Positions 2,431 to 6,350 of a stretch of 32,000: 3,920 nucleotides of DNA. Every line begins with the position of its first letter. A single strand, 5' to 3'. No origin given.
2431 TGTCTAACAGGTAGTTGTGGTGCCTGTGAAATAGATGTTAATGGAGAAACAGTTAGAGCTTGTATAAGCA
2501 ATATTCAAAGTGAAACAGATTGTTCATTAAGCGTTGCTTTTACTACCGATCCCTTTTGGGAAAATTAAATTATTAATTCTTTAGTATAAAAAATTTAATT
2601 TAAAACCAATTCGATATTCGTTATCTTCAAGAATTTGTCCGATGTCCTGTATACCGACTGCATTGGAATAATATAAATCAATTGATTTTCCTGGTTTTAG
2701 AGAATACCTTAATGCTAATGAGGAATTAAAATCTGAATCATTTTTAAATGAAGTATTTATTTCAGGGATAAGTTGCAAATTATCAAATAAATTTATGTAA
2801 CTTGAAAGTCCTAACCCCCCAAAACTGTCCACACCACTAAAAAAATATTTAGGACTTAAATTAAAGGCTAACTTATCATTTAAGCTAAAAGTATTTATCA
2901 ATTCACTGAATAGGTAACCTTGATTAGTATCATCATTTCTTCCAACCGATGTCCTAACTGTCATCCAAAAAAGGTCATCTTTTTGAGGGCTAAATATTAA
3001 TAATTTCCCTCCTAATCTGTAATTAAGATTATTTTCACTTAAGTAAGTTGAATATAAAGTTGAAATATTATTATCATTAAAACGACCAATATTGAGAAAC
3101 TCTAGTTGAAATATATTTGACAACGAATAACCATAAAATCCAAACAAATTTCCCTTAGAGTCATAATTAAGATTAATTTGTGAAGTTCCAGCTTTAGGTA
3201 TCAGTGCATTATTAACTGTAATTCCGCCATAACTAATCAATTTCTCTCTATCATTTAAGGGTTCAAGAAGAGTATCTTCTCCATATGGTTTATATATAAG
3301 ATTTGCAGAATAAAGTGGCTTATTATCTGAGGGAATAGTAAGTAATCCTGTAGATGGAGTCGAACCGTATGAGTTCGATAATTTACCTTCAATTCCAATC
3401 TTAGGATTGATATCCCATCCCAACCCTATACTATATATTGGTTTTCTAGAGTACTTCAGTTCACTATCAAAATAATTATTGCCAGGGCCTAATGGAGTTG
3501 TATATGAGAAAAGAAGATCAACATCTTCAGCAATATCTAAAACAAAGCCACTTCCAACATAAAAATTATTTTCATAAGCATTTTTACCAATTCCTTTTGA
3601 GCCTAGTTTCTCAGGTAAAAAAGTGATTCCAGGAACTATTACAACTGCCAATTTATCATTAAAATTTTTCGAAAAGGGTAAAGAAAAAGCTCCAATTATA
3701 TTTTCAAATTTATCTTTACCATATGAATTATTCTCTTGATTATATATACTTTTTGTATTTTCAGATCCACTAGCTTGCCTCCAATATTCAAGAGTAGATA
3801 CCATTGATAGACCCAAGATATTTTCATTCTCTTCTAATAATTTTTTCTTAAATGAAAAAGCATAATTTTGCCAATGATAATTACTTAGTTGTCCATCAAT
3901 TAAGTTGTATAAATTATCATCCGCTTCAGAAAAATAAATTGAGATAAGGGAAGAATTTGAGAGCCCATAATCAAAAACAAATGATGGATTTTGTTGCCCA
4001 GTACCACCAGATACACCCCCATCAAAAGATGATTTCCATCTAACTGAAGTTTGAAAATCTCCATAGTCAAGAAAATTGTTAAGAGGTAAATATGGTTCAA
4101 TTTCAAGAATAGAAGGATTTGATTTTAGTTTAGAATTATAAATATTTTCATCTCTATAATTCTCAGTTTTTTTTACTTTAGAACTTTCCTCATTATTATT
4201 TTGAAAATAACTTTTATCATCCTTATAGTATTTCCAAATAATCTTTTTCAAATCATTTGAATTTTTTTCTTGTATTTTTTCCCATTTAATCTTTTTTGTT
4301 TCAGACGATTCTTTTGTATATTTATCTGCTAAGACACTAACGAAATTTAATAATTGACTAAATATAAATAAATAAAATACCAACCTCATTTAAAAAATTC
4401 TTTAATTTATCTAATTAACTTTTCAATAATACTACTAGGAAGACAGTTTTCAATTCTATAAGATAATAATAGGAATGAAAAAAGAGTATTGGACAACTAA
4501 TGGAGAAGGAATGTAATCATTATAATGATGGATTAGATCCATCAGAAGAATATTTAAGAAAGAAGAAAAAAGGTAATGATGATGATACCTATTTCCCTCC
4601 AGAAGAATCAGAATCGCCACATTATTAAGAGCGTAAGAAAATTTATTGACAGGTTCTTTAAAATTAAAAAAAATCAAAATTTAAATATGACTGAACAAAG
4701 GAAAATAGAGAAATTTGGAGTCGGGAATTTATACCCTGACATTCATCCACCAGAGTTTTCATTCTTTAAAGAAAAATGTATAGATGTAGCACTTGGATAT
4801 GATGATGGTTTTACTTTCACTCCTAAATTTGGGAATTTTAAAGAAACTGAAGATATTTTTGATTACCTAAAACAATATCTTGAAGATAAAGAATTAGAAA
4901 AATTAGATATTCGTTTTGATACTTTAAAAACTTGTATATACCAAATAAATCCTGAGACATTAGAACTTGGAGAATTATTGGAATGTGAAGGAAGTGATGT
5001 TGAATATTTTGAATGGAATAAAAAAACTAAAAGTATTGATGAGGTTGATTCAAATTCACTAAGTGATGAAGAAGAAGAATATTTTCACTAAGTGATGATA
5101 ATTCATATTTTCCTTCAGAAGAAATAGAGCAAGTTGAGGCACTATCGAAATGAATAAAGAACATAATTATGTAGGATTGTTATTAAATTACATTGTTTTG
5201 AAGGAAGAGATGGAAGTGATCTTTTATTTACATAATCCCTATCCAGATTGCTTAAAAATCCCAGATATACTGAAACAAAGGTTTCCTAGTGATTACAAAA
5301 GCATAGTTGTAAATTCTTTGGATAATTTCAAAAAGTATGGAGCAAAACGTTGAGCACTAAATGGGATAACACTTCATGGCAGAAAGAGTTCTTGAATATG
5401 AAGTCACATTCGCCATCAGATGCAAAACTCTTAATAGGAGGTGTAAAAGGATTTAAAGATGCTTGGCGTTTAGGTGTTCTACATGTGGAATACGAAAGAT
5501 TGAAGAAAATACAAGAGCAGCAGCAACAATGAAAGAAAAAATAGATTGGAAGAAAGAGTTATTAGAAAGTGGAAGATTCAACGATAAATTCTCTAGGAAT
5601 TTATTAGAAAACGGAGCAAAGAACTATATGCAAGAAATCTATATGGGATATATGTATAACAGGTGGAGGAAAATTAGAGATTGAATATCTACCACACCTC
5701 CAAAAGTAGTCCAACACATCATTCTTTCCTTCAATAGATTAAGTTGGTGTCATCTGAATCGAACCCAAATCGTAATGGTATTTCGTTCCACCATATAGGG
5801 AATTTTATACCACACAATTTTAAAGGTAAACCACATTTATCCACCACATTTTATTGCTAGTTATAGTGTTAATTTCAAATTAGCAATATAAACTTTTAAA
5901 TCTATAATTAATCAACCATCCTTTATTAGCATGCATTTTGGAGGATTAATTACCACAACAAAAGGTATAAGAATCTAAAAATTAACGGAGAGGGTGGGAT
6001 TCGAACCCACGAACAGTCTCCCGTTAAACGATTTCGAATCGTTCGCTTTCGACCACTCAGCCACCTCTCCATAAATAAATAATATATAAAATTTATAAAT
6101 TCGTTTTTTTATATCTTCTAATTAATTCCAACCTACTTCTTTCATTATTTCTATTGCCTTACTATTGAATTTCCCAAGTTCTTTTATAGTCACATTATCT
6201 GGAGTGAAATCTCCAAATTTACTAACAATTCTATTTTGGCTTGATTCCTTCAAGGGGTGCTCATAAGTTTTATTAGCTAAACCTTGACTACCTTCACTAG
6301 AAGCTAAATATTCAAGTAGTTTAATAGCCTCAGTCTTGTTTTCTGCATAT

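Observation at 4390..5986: Islet abutting tRNA-Ser(CGA): a compact cassette of unrecognisable small proteins chained by stop/start overlaps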

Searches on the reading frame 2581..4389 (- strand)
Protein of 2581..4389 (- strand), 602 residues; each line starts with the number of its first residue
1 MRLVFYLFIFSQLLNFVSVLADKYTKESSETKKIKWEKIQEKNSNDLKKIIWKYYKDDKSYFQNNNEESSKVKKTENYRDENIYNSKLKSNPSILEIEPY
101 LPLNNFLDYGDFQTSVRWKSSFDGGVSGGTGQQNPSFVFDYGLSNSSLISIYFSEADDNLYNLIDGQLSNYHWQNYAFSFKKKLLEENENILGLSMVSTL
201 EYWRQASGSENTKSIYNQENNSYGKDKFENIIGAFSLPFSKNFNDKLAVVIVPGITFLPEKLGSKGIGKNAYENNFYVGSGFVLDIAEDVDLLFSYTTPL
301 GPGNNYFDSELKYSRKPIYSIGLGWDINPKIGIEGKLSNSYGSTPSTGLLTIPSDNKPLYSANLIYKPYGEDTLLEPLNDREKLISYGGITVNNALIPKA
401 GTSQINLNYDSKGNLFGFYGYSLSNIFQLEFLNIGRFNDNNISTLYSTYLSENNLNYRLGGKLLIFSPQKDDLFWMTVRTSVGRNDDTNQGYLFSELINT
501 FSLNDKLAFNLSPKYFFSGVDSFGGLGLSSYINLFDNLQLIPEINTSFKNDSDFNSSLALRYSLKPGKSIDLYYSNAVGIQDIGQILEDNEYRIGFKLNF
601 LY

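Call 4: search_protein_families(library=pfam, proteins=[window:2581-4389:-], max_evalue=1)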
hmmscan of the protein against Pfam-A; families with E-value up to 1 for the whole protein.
window:2581-4389:- (602 aa): 1 family
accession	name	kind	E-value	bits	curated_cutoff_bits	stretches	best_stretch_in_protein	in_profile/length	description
PF13505.12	OMP_b-brl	-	0.15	12.6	28.7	0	309-346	36-73/175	Outer membrane protein beta-barrel domain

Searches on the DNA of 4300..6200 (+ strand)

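Call 7: search_dna_similar(query=window:4390-5986:+, collection=phages, mode=distant, max_rows=20)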
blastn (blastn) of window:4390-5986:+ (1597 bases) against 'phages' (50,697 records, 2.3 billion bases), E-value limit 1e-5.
No match.

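Call 12: search_rna_families(source=window, start=4300, end=6200, threshold=evalue, max_evalue=10)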
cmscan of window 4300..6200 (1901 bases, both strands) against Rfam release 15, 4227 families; matches with E-value up to 10: 5.
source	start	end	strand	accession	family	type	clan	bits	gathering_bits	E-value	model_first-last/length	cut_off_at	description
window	5986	6070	-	RF00005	tRNA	Gene; tRNA;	CL00001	62.5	29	1.1e-12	1-71/71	no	tRNA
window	5986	6036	+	RF04351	Plastid-psbl-rps4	Cis-reg;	-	33.5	68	9.4e-05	1-53/53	no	Plastid-psbl-rps4 3UTR RNA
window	5911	6076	-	RF02223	sX4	Gene; sRNA;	-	19.4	70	0.25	1-167/167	no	Proteobacterial sRNA sX4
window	5667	5731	-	RF01911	MIR2118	Gene; miRNA;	-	15.6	85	8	53-118/170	no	MIR2118 microRNA precursor family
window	5029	5086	+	RF00441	snoZ242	Gene; snRNA; snoRNA; CD-box;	-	15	90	1.4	1-198/198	no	Small nucleolar RNA Z242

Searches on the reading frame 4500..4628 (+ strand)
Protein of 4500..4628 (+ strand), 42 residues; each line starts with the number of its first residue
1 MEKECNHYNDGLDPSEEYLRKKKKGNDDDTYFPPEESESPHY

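Call 4: search_protein_families(library=pfam, proteins=[window:4500-4628:+], max_evalue=1)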
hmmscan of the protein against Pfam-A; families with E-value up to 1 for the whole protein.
window:4500-4628:+ (42 aa): 0 families

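Call 5: search_protein_families(library=phrogs, proteins=[window:4500-4628:+], max_evalue=1)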
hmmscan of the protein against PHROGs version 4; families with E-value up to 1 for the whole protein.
window:4500-4628:+ (42 aa): 1 family
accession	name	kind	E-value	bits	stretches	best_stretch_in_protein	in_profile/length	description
phrog_18485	-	unknown function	0.13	13.5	1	5-32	29-57/69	-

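Call 89: search_protein_families(library=padloc, proteins=[P0108, P0123], max_evalue=0.01)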
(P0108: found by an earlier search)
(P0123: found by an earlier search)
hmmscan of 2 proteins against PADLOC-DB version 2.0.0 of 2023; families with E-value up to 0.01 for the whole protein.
P0108 (76 aa): 0 families

P0123 (50 aa): 0 families

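Call 108: search_protein_families(library=ncbifam, proteins=[P0108, P0123], max_evalue=0.1)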
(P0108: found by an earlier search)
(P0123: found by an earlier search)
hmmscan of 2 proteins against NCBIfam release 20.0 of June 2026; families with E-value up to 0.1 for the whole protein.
P0108 (76 aa): 0 families

P0123 (50 aa): 0 families
